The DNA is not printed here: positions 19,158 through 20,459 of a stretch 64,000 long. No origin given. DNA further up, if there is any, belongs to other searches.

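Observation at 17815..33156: Dispersed 5'-deoxyadenosine/MTA salvage (DHAP-shunt-like) genes within the radical SAM operon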

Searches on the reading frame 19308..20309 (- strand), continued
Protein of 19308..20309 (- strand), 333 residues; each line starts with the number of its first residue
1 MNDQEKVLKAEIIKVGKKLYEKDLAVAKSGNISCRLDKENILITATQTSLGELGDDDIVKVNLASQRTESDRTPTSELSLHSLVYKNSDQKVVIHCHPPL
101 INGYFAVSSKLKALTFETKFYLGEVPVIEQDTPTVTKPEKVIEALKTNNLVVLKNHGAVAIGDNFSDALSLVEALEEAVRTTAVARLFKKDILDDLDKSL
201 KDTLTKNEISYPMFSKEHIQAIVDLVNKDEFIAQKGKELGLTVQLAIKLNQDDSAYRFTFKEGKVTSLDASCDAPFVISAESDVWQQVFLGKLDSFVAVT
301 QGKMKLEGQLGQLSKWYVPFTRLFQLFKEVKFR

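Call 58: fold_search(model_id=the predicted structure, library=pdb)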
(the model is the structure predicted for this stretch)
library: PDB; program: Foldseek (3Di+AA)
matches with E <= 10: 577; with E <= 0.001: 122
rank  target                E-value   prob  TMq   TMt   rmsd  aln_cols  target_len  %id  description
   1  6vop                  5.4e-14  1.00  0.50  0.79   2.0       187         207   24  Crystal structure of YgbL, a putative aldolase/epimerase/decarboxylase from Escherichia coli (released 2020-02-19)
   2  4c24                  5.4e-14  1.00  0.49  0.76   5.5       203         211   26  L-fuculose 1-phosphate aldolase (released 2013-12-11)
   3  2opi_A                6.4e-14  1.00  0.50  0.80   4.4       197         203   24  Crystal Structure of L-fuculose-1-phosphate aldolase from Bacteroides thetaiotaomicron (released 2007-02-27)
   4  2opi_B                7.2e-14  1.00  0.50  0.77   5.3       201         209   23  Crystal Structure of L-fuculose-1-phosphate aldolase from Bacteroides thetaiotaomicron (released 2007-02-27)
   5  2fk5_B                8.1e-14  1.00  0.49  0.81   2.6       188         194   29  Crystal structure of l-fuculose-1-phosphate aldolase from Thermus thermophilus HB8 (released 2007-01-04)
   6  4c25                  9.1e-14  1.00  0.50  0.76   5.6       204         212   26  L-fuculose 1-phosphate aldolase (released 2013-12-18)
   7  2flf_C                1.2e-13  1.00  0.50  0.84   2.9       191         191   28  Crystal structure of l-fuculose-1-phosphate aldolase from Thermus Thermophilus HB8 (released 2007-01-09)
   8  6voq                  1.5e-13  1.00  0.50  0.78   2.5       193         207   26  Crystal structure of YgbL, a putative aldolase/epimerase/decarboxylase from Klebsiella pneumoniae (released 2020-02-19)
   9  2fk5_A                2.2e-13  1.00  0.50  0.82   2.5       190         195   28  Crystal structure of l-fuculose-1-phosphate aldolase from Thermus thermophilus HB8 (released 2007-01-04)
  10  1jdi_A                3.5e-13  1.00  0.48  0.70   3.3       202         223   20  CRYSTAL STRUCTURE OF L-RIBULOSE-5-PHOSPHATE 4-EPIMERASE (released 2002-01-23)
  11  2flf_H                4.0e-13  1.00  0.48  0.83   2.8       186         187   28  Crystal structure of l-fuculose-1-phosphate aldolase from Thermus Thermophilus HB8 (released 2007-01-09)
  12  2z7b                  4.0e-13  1.00  0.49  0.68   2.6       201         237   26  Crystal Structure of Mesorhizobium loti 3-hydroxy-2-methylpyridine-4,5-dicarboxylate decarboxylase (released 2007-11-13)
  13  6btd                  4.2e-13  1.00  0.50  0.80   2.0       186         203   23  Crystal structure of deoxyribose-phosphate aldolase from Bacillus Thuringiensis involved in dispatching the ubiquitous r (released 2018-07-04)
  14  6btg                  5.0e-13  1.00  0.49  0.77   5.5       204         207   22  Crystal structure of deoxyribose-phosphate aldolase bound with DHAP from Bacillus Thuringiensis (released 2018-07-04)
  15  7x78                  5.6e-13  1.00  0.50  0.80   2.2       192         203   23  L-fuculose 1-phosphate aldolase (released 2022-04-13)
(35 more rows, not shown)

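Call 77: search_protein_representatives(protein=window:19308-20309:-)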
Query: 333 residues. Proteins with E-value up to 0.001 (for the whole library): 5184; up to 1e-10: 1606; up to 1e-30: 45. The best 150 are listed.
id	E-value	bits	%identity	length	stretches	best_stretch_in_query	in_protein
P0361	1.4e-131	454.7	61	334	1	4-332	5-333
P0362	1.3e-95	336.6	69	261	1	3-238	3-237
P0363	5.5e-80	285.3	60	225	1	114-332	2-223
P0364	4.9e-71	255.9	43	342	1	2-330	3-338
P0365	1.4e-68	247.9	40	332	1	8-331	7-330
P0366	5.8e-66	239.3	40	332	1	9-330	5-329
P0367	5.4e-65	236.1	39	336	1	6-328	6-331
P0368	3.1e-64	233.6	56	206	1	1-205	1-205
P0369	6.1e-64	232.6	37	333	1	6-331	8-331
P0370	8.6e-62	225.6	38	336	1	6-330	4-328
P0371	1.6e-61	224.6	40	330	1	9-331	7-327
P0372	4.0e-60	220.1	34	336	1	4-333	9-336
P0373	1.7e-59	218.0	36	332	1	10-331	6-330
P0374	1.3e-58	215.1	40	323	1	5-327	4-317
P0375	6.2e-57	209.6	51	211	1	4-205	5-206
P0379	7.0e-53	196.3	32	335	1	4-328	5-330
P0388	7.2e-47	176.6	39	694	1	53-315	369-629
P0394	1.2e-41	159.5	31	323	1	8-328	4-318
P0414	2.4e-28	115.7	35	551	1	6-187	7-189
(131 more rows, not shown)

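Call 78: find_encoding_contigs(protein=P0364, flank=10000, max_places=2)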
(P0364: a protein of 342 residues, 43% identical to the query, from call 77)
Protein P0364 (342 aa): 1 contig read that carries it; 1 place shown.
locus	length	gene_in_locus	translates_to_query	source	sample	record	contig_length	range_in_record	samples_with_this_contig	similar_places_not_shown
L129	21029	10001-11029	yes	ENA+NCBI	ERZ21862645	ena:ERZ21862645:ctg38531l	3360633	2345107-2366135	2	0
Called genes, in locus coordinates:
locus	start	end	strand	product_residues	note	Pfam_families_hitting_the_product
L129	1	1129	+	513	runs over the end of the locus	PF02446:Glyco_hydro_77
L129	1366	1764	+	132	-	-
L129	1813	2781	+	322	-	PF01073:3Beta_HSD, PF01370:Epimerase, PF02719:Polysacc_synt_2 (faint), PF04321:RmlD_sub_bind, PF16363:GDP_Man_Dehyd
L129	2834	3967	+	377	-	-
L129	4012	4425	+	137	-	PF00571:CBS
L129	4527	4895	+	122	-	-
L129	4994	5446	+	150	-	-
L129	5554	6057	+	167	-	PF03551:PadR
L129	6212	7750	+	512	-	PF00501:AMP-binding, PF13193:AMP-binding_C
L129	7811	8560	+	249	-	PF01048:PNP_UDP_1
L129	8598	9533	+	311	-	PF01008:IF-2B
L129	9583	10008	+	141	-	PF01008:IF-2B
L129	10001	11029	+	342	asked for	PF00596:Aldolase_II, PF02036:SCP2 (weak)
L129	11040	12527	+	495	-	PF00171:Aldedh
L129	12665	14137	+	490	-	PF02310:B12-binding, PF04055:Radical_SAM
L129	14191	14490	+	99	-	-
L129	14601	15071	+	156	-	-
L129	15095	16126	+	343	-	PF02558:ApbA, PF03807:F420_oxidored (weak), PF08546:ApbA_C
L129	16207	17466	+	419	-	PF00109:ketoacyl-synt, PF02801:Ketoacyl-synt_C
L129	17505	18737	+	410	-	PF00109:ketoacyl-synt, PF02801:Ketoacyl-synt_C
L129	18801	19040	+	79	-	PF00550:PP-binding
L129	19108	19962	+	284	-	PF04199:Cyclase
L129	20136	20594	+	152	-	PF03364:Polyketide_cyc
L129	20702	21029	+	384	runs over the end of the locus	PF07690:MFS_1, PF00083:Sugar_tr (weak)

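Call 79: find_encoding_contigs(protein=P0372, flank=10000, max_places=1)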
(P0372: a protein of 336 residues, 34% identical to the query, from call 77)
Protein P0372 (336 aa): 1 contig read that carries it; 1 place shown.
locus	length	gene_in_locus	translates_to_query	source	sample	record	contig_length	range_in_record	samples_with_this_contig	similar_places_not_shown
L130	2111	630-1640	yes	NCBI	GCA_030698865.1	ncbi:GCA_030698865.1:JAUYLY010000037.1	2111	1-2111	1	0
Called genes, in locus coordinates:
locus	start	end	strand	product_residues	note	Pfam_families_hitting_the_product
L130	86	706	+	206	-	PF01008:IF-2B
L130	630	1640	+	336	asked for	PF00596:Aldolase_II, PF02036:SCP2 (weak)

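Call 80: find_encoding_contigs(protein=P0394, flank=10000, max_places=1)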
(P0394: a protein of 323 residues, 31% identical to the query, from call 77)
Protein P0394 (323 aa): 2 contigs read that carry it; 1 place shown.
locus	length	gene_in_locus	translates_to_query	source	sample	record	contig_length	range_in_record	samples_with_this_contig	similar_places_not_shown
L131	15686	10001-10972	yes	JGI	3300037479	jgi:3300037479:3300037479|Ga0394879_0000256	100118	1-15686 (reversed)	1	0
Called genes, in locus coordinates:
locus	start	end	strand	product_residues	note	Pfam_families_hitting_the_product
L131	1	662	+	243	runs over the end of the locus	PF02654:CobS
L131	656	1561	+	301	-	PF01497:Peripla_BP_2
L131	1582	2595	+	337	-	PF01032:FecCD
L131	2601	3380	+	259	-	PF00005:ABC_tran, PF02463:SMC_N, PF13476:AAA_23 (weak), PF13304:AAA_21 (faint)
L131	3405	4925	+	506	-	PF01656:CbiA, PF13500:AAA_26, PF07685:GATase_3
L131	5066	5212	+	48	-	PF04255:DUF433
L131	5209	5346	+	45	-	PF18480:DUF5615 (weak)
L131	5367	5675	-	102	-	-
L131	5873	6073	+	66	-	PF09489:CbtB (weak)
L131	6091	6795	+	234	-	PF09490:CbtA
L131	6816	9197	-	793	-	PF20437:LonC_helical, PF13654:AAA_32, PF20436:LonB_AAA-LID, PF05362:Lon_C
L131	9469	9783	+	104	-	-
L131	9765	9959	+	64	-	-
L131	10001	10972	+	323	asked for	PF00596:Aldolase_II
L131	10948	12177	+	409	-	PF00501:AMP-binding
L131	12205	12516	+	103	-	-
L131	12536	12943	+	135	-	PF00034:Cytochrom_C, PF13442:Cytochrome_CBB3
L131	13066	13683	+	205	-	PF00111:Fer2, PF01799:Fer2_2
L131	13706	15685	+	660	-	?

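Call 81: find_encoding_contigs(protein=P0369, flank=10000, max_places=1)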
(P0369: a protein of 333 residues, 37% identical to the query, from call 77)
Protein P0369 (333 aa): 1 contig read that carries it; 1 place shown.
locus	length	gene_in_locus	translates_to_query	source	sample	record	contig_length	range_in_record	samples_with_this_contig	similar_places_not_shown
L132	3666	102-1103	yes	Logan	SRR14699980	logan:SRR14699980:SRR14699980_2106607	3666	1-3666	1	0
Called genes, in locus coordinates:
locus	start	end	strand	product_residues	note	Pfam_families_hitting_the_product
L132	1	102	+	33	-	?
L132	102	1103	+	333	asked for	PF00596:Aldolase_II, PF02036:SCP2 (weak)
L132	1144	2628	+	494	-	PF00171:Aldedh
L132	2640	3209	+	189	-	PF12797:Fer4_2 (faint), PF12838:Fer4_7 (faint), PF13247:Fer4_11, PF00037:Fer4 (weak), PF12837:Fer4_6 (weak)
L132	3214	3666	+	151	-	?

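Call 82: find_encoding_contigs(protein=P0379, flank=10000, max_places=1)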
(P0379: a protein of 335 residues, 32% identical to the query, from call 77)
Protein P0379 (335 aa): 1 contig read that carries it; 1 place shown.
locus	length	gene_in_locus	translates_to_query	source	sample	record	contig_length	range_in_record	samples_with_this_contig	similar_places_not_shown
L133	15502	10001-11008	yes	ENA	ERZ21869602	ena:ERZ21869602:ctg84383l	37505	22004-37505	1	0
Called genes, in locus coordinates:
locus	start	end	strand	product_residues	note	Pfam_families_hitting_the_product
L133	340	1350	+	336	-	PF00501:AMP-binding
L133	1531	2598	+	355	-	PF08240:ADH_N, PF00107:ADH_zinc_N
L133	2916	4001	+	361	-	PF00483:NTP_transferase, PF12804:NTP_transf_3, PF22640:ManC_GMP_beta-helix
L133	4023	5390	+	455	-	PF02878:PGM_PMM_I, PF02879:PGM_PMM_II, PF02880:PGM_PMM_III, PF00408:PGM_PMM_IV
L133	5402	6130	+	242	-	PF00753:Lactamase_B, PF13483:Lactamase_B_3, PF12706:Lactamase_B_2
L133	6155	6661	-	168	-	PF07238:PilZ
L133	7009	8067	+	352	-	PF23023:Anti-Pycsar_Apyc1, PF13691:Lactamase_B_4 (weak), PF00753:Lactamase_B, PF12706:Lactamase_B_2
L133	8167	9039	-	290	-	PF24860:FdhE_C (weak)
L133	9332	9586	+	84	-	PF09957:VapB_antitoxin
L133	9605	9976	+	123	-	PF01850:PIN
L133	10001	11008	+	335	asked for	PF00596:Aldolase_II, PF02036:SCP2 (weak), PF14864:Alkyl_sulf_C (weak)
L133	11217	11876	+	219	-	-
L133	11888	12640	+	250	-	-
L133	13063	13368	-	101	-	PF07494:Reg_prop (faint)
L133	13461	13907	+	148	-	-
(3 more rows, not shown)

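Call 83: search_protein_families(library=pfam, proteins=[P0388, P0414, P0364, P0394, L129:14191-14490:+, L129:14601-15071:+, L131:10948-12177:+], max_evalue=0.001)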
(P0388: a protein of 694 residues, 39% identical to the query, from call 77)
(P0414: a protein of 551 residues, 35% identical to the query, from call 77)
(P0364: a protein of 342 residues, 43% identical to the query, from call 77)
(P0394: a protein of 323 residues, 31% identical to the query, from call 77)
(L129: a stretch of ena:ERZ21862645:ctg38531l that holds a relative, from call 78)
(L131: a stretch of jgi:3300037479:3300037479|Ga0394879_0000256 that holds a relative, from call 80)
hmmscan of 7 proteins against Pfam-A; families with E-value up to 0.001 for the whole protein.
P0388 (694 aa): 5 families
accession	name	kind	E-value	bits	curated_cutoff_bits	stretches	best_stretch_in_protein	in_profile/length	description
PF19864.5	Radical_SAM_N2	-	7.5e-64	214.2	29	1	56-206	1-151/151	Radical SAM proteins, N-terminal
PF00596.27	Aldolase_II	-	4e-26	92.5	22.2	1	368-499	43-182/183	Class II Aldolase and Adducin N-terminal domain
PF04055.27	Radical_SAM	-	4e-15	56.8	29.5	1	247-375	1-130/166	Radical SAM superfamily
PF02036.22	SCP2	-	1.1e-05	26.2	21.3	1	533-625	1-91/101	SCP-2 sterol transfer family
PF02310.24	B12-binding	-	0.00076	19.7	32.1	0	97-176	44-120/121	B12 binding domain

P0414 (551 aa): 4 families
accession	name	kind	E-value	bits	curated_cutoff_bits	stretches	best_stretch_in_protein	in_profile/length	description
PF00596.27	Aldolase_II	-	3.5e-48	164.3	22.2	1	12-183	2-181/183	Class II Aldolase and Adducin N-terminal domain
PF04055.27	Radical_SAM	-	2.3e-29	103.1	29.5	1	217-376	3-165/166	Radical SAM superfamily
PF13186.11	SPASM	-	3.4e-10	40.5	21.5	1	470-522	8-67/67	Iron-sulfur cluster-binding domain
PF13353.11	Fer4_12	-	1.2e-06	29.3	22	1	220-339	14-132/137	4Fe-4S single cluster domain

P0364 (342 aa): 2 families
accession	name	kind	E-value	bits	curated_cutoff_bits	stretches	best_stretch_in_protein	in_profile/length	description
PF00596.27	Aldolase_II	-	1.6e-35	123.1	22.2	1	12-183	2-182/183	Class II Aldolase and Adducin N-terminal domain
PF02036.22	SCP2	-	6.2e-07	30.1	21.3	1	253-319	24-91/101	SCP-2 sterol transfer family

P0394 (323 aa): 2 families
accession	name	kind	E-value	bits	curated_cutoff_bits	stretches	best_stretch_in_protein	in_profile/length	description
PF00596.27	Aldolase_II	-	6.5e-39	134.2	22.2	1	6-175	1-179/183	Class II Aldolase and Adducin N-terminal domain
PF14864.11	Alkyl_sulf_C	-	0.00011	22.9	27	0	228-311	30-114/125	Alkyl sulfatase C-terminal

L129:14191-14490:+ (99 aa): 1 family
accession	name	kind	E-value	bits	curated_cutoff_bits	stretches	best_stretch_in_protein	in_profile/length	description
PF11084.13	DUF2621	-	0.00051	20.5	27.7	1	7-89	54-136/139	Protein of unknown function (DUF2621)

L129:14601-15071:+ (156 aa): 0 families

L131:10948-12177:+ (409 aa): 1 family
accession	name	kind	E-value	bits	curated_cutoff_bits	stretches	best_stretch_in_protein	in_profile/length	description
PF00501.34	AMP-binding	-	2.7e-79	267.2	29.9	1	17-374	2-384/384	AMP-binding enzyme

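Call 84: find_encoding_contigs(protein=P0414, flank=10000, max_places=3)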
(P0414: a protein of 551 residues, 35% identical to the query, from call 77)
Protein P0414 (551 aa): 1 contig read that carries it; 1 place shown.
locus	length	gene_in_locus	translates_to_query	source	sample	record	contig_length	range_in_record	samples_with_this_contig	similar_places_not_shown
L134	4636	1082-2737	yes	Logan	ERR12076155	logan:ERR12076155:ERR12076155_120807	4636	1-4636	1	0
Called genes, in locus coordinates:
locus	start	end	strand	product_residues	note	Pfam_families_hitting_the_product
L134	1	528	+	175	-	?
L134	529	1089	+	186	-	PF01008:IF-2B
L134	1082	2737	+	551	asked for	PF00596:Aldolase_II, PF04055:Radical_SAM, PF13353:Fer4_12 (weak), PF13186:SPASM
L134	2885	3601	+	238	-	PF02525:Flavodoxin_2 (faint), PF03358:FMN_red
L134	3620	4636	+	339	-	?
